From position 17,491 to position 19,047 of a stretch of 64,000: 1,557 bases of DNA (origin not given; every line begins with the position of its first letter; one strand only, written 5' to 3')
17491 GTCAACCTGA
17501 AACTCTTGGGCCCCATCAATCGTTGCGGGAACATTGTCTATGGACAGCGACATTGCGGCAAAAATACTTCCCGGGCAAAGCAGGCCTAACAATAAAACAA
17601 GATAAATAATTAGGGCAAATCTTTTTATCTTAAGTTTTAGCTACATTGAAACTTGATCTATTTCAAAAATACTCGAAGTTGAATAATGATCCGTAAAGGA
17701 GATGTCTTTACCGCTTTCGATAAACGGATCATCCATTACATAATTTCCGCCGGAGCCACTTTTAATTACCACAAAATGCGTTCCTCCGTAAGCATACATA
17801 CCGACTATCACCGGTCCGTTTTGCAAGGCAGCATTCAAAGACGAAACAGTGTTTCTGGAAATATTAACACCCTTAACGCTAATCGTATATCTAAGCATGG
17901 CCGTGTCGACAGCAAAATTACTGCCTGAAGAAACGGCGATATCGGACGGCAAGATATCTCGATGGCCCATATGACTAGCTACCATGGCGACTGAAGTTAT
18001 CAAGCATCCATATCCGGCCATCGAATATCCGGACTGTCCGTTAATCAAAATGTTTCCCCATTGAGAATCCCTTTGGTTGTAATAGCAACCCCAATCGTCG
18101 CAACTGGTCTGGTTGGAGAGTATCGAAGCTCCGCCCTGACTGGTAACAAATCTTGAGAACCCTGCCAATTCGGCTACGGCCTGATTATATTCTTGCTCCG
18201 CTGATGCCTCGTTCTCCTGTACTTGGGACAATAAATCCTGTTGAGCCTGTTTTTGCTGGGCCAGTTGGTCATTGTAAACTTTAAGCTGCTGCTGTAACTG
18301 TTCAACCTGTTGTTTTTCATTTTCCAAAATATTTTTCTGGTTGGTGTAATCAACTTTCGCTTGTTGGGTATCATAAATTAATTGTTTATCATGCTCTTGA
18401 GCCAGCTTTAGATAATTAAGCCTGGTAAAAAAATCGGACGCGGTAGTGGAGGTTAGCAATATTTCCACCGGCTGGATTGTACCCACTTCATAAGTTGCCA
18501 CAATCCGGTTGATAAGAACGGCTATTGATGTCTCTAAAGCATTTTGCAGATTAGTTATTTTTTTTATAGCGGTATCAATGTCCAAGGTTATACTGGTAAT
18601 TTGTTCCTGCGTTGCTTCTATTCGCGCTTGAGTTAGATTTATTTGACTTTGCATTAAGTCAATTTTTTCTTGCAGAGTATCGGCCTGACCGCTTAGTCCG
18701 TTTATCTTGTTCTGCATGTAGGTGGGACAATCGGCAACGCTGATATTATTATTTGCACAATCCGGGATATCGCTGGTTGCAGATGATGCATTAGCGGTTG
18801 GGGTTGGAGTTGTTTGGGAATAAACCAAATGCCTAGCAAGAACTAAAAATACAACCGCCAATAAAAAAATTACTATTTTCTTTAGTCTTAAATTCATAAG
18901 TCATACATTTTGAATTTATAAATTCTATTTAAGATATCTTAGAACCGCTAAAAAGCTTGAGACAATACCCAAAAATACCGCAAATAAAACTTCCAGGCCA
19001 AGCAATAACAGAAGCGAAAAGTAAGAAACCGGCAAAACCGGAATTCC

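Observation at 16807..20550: ftsE-ftsX followed by a coiled-coil papain-like peptidase and a PT-rich anchored surface protein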

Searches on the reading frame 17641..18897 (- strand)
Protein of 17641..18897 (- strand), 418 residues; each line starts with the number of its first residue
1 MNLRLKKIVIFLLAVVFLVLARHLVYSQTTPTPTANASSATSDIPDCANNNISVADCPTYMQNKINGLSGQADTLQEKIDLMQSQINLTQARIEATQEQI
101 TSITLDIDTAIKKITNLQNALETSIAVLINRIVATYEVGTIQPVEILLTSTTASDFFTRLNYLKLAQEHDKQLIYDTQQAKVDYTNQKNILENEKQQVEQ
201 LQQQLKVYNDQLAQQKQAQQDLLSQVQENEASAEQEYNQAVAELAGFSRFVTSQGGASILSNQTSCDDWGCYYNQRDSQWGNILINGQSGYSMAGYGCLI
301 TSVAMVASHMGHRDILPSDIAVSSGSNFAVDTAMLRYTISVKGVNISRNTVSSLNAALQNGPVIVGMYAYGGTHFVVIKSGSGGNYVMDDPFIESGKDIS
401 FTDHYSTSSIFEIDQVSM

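Call 3: search_protein_families(library=pfam, proteins=[window:17641-18897:-], max_evalue=0.1)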
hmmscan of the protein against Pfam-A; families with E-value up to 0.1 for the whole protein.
window:17641-18897:- (418 aa): 13 families
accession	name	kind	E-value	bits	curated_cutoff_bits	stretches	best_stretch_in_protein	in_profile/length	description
PF13529.12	Peptidase_C39_2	-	1.1e-05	26.4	24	1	272-385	5-134/143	Peptidase_C39 like family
PF11932.13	DUF3450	-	2.1e-05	24.4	32.6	2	60-134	34-107/241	Protein of unknown function (DUF3450)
PF24568.1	CC_PcsB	-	0.00034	20.8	27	1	114-181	1-69/75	Peptidoglycan hydrolase PcsB, coiled-coil domain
PF24555.1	CC4_CEP85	-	0.00085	20.1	27.3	1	178-245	5-71/85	Centrosomal protein of 85 kDa-like, CC4 coiled-coil domain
PF07889.17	DUF1664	-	0.017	15.6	34.6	1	60-123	49-112/124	Protein of unknown function (DUF1664)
PF02601.20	Exonuc_VII_L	-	0.018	15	35.9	1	28-123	126-223/315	Exonuclease VII, large subunit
PF04108.17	ATG17_like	-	0.02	14.9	43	1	72-248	118-274/355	Autophagy protein ATG17-like domain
PF19111.5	DUF5798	-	0.021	15.4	27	1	63-108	8-53/89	Family of unknown function (DUF5798)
PF12385.14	Peptidase_C70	-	0.022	15.1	19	1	286-402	10-134/141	Papain-like cysteine protease AvrRpt2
PF21773.2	ODAD1_CC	-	0.03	13.8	27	0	186-267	195-277/287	ODAD1 central coiled coil region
PF16500.10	Cyclin_N2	-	0.031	15.5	24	1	178-244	19-85/114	Cyclin-A N-terminal APC/C binding region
PF14362.11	DUF4407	-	0.069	12.9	31.3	0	189-247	116-171/297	Domain of unknown function (DUF4407)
PF07200.18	Mod_r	-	0.091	13.2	30.1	0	153-245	18-108/146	Modifier of rudimentary (Mod(r)) protein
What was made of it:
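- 18355..18513 (-): Hairpin-tip region (residues 129-181, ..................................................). Proposed FtsX-ECD docking site. The CC_PcsB Pfam match covers 114-181 (call 3).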

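Call 4: search_protein_families(library=ncbifam, proteins=[window:17641-18897:-], max_evalue=0.1)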
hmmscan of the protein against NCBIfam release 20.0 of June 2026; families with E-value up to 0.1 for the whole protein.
window:17641-18897:- (418 aa): 13 families
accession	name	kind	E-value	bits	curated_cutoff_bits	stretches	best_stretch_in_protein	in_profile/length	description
NF046048.1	NlpC_P60_DIP1281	equivalog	9.8e-05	21.4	517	1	27-245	12-223/587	DIP1281 family NlpC/P60 protein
NF033885.1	conj_TraP_IncI1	equivalog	0.00017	21.4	135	1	28-119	51-142/217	conjugal transfer protein TraP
NF045487.1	ASRP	equivalog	0.00027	19.7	300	1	71-118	363-410/593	archaea-specific SMC-related protein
NF008644.1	PRK11637.1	equivalog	0.00059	18.9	270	1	71-230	26-185/385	murein hydrolase activator EnvC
NF045780.1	TrlF_fam_ATP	equivalog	0.00076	18.3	350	1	71-241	513-682/944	TrlF family AAA-like ATPase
TIGR04320.1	Surf_Exclu_PgrA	domain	0.0009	18.6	70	1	55-131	241-317/360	SEC10/PgrA surface exclusion domain-containing protein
NF002244.0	PRK01156.1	equivalog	0.0033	15.5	847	1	182-243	629-689/895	DNA double-strand break repair ATPase Rad50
NF038218.1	IcmG_DotF_IVB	equivalog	0.0075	16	200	1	10-123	58-170/266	type IVB secretion system protein IcmG/DotF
TIGR04211.1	SH3_and_anchor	equivalog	0.026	14.1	65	0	61-126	71-142/198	TIGR04211 family SH3 domain-containing protein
NF004431.0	PRK05771.2-5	equivalog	0.045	12.2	851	1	57-247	59-246/649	V-type ATP synthase subunit I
NF040501.1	resist_ArsN2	equivalog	0.062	12.9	125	0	145-181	84-120/133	arsenic resistance N-acetyltransferase ArsN2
NF047363.1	Zn_ribbon_CdsZ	equivalog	0.073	12.5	275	0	167-239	69-141/251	zinc ribbon domain regulatory protein CdsZ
NF047580.1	BPSS1187_fam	subfamily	0.074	12.6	125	1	259-315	88-145/244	BPSS1187 family protein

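Call 5: find_homologous_proteins(query=window:17641-18897:-, max_evalue=0.001)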
Query window:17641-18897:- (418 aa): 1560 proteins with E <= 0.001 among 8000 candidates; the best 120 are listed.
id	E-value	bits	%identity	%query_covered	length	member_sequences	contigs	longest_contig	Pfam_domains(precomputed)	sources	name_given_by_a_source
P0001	8.7e-268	905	100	100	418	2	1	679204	PF11932.14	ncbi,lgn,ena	-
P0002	2.3e-213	726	79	100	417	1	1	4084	-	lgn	-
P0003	8.5e-203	692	77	95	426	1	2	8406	-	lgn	-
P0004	4.0e-189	647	75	90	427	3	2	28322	-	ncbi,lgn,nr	ncbi:MAG: hypothetical protein M1277_01360 [Patescibacteria group bacterium]|nr:hypothetical protein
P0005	2.4e-188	644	69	100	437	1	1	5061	-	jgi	jgi:peptidoglycan hydrolase CwlO-like protein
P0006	4.3e-185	633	71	100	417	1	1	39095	-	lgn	-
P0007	1.7e-183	628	68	100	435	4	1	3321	-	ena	-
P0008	1.8e-183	628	70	98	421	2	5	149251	-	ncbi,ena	-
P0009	2.8e-176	604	70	100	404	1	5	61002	-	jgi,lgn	jgi:peptidoglycan hydrolase CwlO-like protein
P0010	5.8e-175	600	69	99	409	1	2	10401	-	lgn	-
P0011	1.0e-173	596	68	100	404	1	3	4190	-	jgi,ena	jgi:peptidoglycan hydrolase CwlO-like protein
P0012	4.5e-170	584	64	94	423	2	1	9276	-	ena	-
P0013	4.9e-170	584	67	95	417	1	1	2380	-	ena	-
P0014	2.2e-168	578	65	100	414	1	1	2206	-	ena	-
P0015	1.1e-167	576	68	95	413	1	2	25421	-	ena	-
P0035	1.4e-141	490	59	95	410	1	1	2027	PF13529.14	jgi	jgi:peptidoglycan hydrolase CwlO-like protein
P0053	2.1e-138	480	57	100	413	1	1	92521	PF13529.14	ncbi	-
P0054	2.3e-138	480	57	100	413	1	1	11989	PF13529.14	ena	-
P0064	9.3e-134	464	61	87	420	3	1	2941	PF13529.14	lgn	-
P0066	2.5e-133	463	56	100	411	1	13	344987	PF13529.14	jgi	jgi:peptidoglycan hydrolase CwlO-like protein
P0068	4.4e-133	462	57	99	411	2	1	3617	PF13529.14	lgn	-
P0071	1.0e-131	458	55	98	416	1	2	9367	PF13529.14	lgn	-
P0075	8.6e-131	455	53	99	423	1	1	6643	PF13529.14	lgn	-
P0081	1.9e-129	450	57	100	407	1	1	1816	PF13529.14,PF07889.18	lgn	-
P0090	7.9e-128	445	53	99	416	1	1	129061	PF13529.14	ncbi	-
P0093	2.0e-127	444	62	85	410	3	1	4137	PF13529.14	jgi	jgi:peptidoglycan hydrolase CwlO-like protein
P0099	4.7e-127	442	59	94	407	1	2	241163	PF13529.14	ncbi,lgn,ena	-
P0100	5.6e-127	442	52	100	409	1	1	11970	PF05377.18,PF13529.14,PF24161.2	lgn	-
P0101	6.0e-127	442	55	99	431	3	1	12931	PF13529.14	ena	-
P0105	2.4e-126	440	51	99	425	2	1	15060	PF13529.14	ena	-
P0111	2.4e-125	437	60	85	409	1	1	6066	PF13529.14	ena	-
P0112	2.5e-125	437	58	85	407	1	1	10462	PF11932.14,PF08614.17,PF13529.14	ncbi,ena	-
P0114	8.8e-125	435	60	85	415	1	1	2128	PF13529.14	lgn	-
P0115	9.7e-125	435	53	100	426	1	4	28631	PF13529.14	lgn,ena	-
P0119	4.4e-124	433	55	100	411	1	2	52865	PF13529.14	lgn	-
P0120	4.5e-124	433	54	99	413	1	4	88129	PF13529.14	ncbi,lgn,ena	-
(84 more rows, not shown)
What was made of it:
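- Closest known: CwlO. Same: JGI already names the family 'peptidoglycan hydrolase CwlO-like protein' (call 5).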

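Call 6: search_solved_structures(query=window:17641-18897:-, max_evalue=1, show_alignments=3)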
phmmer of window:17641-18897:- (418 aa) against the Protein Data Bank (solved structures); distinct sequences matched with E-value up to 1: 2.
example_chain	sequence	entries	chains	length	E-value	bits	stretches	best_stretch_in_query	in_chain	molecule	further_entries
4lin_A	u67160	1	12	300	0.019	17.5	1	59-163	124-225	Tail needle protein gp26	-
1z6i_A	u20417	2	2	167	0.32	13.5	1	94-196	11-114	Peptidoglycan-recognition protein-LC | Peptidoglycan-recognition protein-LC isoform LCa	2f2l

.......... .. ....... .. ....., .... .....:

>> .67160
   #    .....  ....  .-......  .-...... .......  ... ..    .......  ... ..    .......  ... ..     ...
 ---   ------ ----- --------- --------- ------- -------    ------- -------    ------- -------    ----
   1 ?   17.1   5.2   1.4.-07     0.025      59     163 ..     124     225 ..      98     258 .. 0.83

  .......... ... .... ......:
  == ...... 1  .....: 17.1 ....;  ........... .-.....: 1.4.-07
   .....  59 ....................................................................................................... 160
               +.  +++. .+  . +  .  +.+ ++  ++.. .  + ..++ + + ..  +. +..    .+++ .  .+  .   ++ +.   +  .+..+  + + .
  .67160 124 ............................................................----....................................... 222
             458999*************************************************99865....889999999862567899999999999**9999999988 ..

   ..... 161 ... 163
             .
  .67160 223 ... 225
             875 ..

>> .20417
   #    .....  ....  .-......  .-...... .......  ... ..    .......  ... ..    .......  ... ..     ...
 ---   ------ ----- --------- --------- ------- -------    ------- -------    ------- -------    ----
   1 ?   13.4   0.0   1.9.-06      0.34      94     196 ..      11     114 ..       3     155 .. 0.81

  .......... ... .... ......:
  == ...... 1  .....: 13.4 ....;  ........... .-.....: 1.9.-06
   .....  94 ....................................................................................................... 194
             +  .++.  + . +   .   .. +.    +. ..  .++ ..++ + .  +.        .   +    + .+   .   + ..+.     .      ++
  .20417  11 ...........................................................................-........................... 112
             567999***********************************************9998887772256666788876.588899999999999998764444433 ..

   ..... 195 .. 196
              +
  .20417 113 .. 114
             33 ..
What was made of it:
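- Tried and rejected: phmmer of the single protein against PDB sequences gave only coiled-coil noise (call 6).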

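Call 9: find_related_loci(query=A1, collection=genome_contigs, flank=6000)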
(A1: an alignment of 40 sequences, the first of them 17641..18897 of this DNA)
Query A1 (418 aa) in genome_contigs; peptide patterns used: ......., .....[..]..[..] (x = any residue, [..] = any of these).
346 stretches matched a pattern; 323 encode a relative of the query (tblastn E <= 1e-3); the best 80 are kept; 80 distinct loci.
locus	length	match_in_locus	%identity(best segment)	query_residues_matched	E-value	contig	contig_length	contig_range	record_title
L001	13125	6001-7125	75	44-418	0e+0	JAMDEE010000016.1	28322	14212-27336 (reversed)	MAG: Patescibacteria group bacterium isolate FK_Sedi_B_Bin.111 NODE_5188_length_28322_cov_9.6715, whole genome shotgun s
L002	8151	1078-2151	72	61-418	2e-173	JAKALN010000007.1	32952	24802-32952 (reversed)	MAG: bacterium isolate WY5.bin128 NODE_1939_length_32952_cov_9.615171, whole genome shotgun sequence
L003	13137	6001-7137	63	30-418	3e-162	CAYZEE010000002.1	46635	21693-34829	MAG TPA_asm: uncultured Gammaproteobacteria bacterium isolate SRP271791_co2_53 genome assembly, contig: NODE_90_length_4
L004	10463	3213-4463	64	5-418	7e-179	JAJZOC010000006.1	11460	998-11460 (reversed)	MAG: bacterium isolate MAS4.bin4 NODE_6846_length_11460_cov_2.549810, whole genome shotgun sequence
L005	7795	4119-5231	65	61-418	1e-153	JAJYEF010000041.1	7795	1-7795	MAG: bacterium isolate DBS1-1.bin22 NODE_17836_length_7795_cov_3.419405, whole genome shotgun sequence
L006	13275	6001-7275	69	1-418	0e+0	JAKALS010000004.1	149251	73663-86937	MAG: bacterium isolate WY5.bin132 NODE_158_length_149251_cov_6.498672, whole genome shotgun sequence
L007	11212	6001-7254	56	2-418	6e-149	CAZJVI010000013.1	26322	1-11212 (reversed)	MAG TPA_asm: uncultured Gammaproteobacteria bacterium isolate binchicken_co50_326 genome assembly, contig: NODE_1937_len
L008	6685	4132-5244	62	61-418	2e-149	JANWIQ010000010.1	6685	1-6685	MAG: Candidatus Paceibacterota bacterium isolate CRAIB_MAG45 c_000000011496, whole genome shotgun sequence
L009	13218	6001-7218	57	3-416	2e-147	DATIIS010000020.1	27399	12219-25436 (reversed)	MAG TPA_asm: Candidatus Saccharimonadales bacterium isolate SMAG_U15671 k141_614040, whole genome shotgun sequence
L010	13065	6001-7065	62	61-416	1e-146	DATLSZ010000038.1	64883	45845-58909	MAG TPA_asm: Candidatus Acidiferrales bacterium isolate SMAG_U13943 k141_914911, whole genome shotgun sequence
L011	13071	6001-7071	59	61-418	1e-139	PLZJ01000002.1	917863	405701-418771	MAG: Candidatus Levyibacteriota bacterium isolate palsa_1332 73.20120700_P3D.151_contig_1296, whole genome shotgun seque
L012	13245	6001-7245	53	5-418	4e-138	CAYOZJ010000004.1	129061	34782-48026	MAG TPA_asm: uncultured Gammaproteobacteria bacterium isolate SRP200132_co1_666 genome assembly, contig: NODE_123_length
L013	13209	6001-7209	53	17-418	3e-137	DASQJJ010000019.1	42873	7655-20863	MAG TPA_asm: Candidatus Eisenbacteria bacterium isolate SMAG_U11883 k141_482203, whole genome shotgun sequence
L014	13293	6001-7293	52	1-418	5e-136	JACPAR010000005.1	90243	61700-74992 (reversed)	MAG: Candidatus Levyibacteriota bacterium isolate NC_groundwater_236_Ag_S-0.2um_36_14 S5_GD2017_2_S2_scaffold_379, whole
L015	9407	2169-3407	54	1-418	3e-135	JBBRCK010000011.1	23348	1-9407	MAG: Candidatus Levyibacteriota bacterium isolate Co_metawrap_2398 Cmw_2398_k141_12073297_length_23348_cov_20.0000, whol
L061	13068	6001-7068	49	61-418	4e-109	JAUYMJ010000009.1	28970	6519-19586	MAG: bacterium isolate C24_metabat.bin.81 C24_k141_723399, whole genome shotgun sequence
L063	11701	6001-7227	45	1-416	4e-108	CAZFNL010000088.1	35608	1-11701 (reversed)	MAG TPA_asm: uncultured Gammaproteobacteria bacterium isolate SRP271791_co1_7 genome assembly, contig: k141_362873, whol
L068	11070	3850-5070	45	3-416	1e-107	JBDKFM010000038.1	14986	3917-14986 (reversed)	MAG: Candidatus Parcubacteria bacterium isolate farmington_2019_sw_WHONDRS-S19S_0053_A_bin.46 scaffold_0001231, whole ge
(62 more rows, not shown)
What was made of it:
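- Tried and rejected: The lineage is inferred from the titles of related genome records (call 9).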

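Call 17: predict_structure(alignment_id=A1)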
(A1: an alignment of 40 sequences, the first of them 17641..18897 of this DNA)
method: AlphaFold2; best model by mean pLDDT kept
length: 418 residues; sequences in the alignment: 40
mean_pLDDT: 75.7   pTM: 0.44
mean pLDDT of the five models: 75.7, 68.8, 66.9, 65.8, 61.4
residues with pLDDT >= 90: 106; 70-90: 168; 50-70: 107; < 50: 37
segments of 3 or more residues with pLDDT < 50: 24-41, 137-140, 243-256
pLDDT, mean of each block of 10 residues (from residue 1): 73 90 49 39 65 67 63 65 71 75 76 73 69 56 57 66 70 71 76 84 82 78 69 58 45 50 90 91 85 89 97 96 83 83 95 93 89 88 94 92 89 94
secondary structure, 60 per line:
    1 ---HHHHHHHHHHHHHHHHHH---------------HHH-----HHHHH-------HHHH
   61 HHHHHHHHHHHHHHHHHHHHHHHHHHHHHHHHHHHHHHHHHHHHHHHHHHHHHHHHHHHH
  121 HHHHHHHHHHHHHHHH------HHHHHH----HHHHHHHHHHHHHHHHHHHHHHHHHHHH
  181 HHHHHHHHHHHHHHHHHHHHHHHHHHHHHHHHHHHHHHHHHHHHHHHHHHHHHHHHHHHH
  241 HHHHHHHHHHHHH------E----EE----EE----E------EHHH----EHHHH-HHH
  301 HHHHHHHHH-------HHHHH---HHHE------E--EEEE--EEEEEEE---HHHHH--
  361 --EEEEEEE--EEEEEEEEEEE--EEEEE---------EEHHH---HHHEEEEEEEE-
elements in order: H4-21 H45-49 H57-136 H143-148 H153-253 H293-296 H298-309 H317-321 E338-341 E344-350 H354-358 E363-369 E372-382 E385-389 E410-417
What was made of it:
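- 18817..18897 (-): Signal peptide (residues 1 to about 27; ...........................|QT). Hydrophobic helix 4-21 in the model (call 17).
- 18139..18729 (-): Antiparallel coiled-coil hairpin (residues 57-253: helix 57-136, turn with short helix 143-148, helix 153-253). AlphaFold secondary structure (call 17).
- On FtsEX-partnered coiled-coil wall hydrolases/activators (PcsB, CwlO, RipC, EnvC): Hairpin 57-136 / 153-253 (call 17).
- On Pfam Peptidase_C39_2 (PF13529): Cys298 lies at the start of helix 298-309 and His374 on strand 372-382 of the full-length model (call 17).
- The full-length model has pTM 0.44, so the relative position of head and coiled coil (autoinhibition) cannot be read from it (call 17).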

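Call 20: fold_search(model_id=the predicted structure, library=pdb)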
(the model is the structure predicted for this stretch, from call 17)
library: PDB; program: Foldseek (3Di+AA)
matches with E <= 10: 788; with E <= 0.001: 2
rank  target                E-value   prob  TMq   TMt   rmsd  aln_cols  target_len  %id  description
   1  6ewy                  6.2e-04  1.00  0.37  0.69   4.6       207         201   14  RipA Peptidoglycan hydrolase (Rv1477, Mycobacterium tuberculosis) N-terminal domain (released 2018-05-02)
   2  4cgk_A                8.7e-04  0.98  0.23  0.26  47.8       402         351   13  Crystal structure of the essential protein PcsB from Streptococcus pneumoniae (released 2014-05-21)
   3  8tzl_E                2.5e-03  1.00  0.36  0.43  28.4       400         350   11  Cryo-EM structure of Vibrio cholerae FtsE/FtsX/EnvC complex, full-length (released 2023-12-20)
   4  4cgk_B                2.8e-03  0.93  0.22  0.25  48.1       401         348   13  Crystal structure of the essential protein PcsB from Streptococcus pneumoniae (released 2014-05-21)
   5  9hmx_A                7.1e-03  1.00  0.33  0.68   5.4       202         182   11  Structure of SteB-RipA complex from Mycobacterium tuberculosis (released 2025-07-30)
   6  8aud_B                7.5e-03  0.97  0.29  0.34  28.9       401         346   12  Structure of peptidoglycan hydrolase Cg1735 from Corynebacterium glutamicum, orthorhombic crystal form (released 2023-01-18)
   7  8i4v_B                8.8e-03  1.00  0.33  0.52   5.3       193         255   15  Cryo-EM structure of 5-subunit Smc5/6 arm region (released 2024-06-26)
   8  8jia_E                9.8e-03  1.00  0.29  0.40  22.6       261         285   14  Cryo-EM structure of Mycobacterium tuberculosis ATP bound FtsE(E165Q)X/RipC complex in peptidisc (released 2023-10-04)
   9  5xg2                  9.8e-03  0.99  0.22  0.38  13.7       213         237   14  Crystal structure of a coiled-coil segment (residues 345-468 and 694-814) of Pyrococcus yayanosii Smc (released 2017-06-07)
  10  3na7                  1.1e-02  1.00  0.28  0.45  14.8       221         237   12  2.2 Angstrom Structure of the HP0958 Protein from Helicobacter pylori CCUG 17874 (released 2010-09-22)
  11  4tko                  1.2e-02  0.99  0.19  0.23   9.4       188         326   16  Structure of the periplasmic adaptor protein EmrA (released 2014-07-09)
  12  9mli_A                1.4e-02  0.99  0.26  0.06   9.1       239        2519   13  Xenorhabdus nematophilus XptA2 RBD C Chimera (released 2025-03-05)
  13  8i21_B                1.5e-02  0.97  0.18  0.28  16.3       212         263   14  Cryo-EM structure of 6-subunit Smc5/6 arm region (released 2024-06-26)
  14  8wjo_B                1.5e-02  0.97  0.18  0.26  16.0       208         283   13  Cryo-EM structure of 8-subunit Smc5/6 arm region (released 2024-06-26)
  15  8idc_E                1.6e-02  1.00  0.31  0.41   4.2       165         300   18  Cryo-EM structure of Mycobacterium tuberculosis FtsEX/RipC complex in peptidisc (released 2023-10-04)
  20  6tpi_A                2.7e-02  1.00  0.35  0.38  12.6       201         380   16  EnvC bound to the FtsX periplasmic domain (released 2020-11-04)
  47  8aud_A                8.0e-02  0.75  0.29  0.34  28.9       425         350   13  Structure of peptidoglycan hydrolase Cg1735 from Corynebacterium glutamicum, orthorhombic crystal form (released 2023-01-18)
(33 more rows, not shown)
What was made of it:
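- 18139..18729 (-): Foldseek top PDB hits are the RipA N-terminal coiled coil, PcsB, EnvC in the FtsEX complex, Cg1735 and RipC (call 20).
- On FtsEX-partnered coiled-coil wall hydrolases/activators (PcsB, CwlO, RipC, EnvC): Fold hits to the RipA, PcsB, EnvC, Cg1735 and RipC coiled coils (call 20).
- Closest known: PcsB of Streptococcus pneumoniae. Same: PcsB is the second-best PDB fold hit (call 20).
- Closest known: CwlO. Same: RipC in the FtsEX complex is among the fold hits (8idc, 8jia; call 20).
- Closest known: EnvC. Same: There is also a fold hit to EnvC in the FtsEX complex (8tzl, 6tpi; call 20).
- Closest known: RipA / Cg1735 with SteB / Cg1604. Same: It gives the best fold match of the coiled coil (6ewy, 9hmx, 8aud; call 20).
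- Coiled-coil similarity: the best PDB fold matches of the whole model are the RipA coiled coil, PcsB, EnvC in the FtsEX complex, Cg1735 and RipC (call 20). The top fold hits are the RipA N-terminal coiled coil, the SteB-RipA complex and Cg1735 (call 20).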
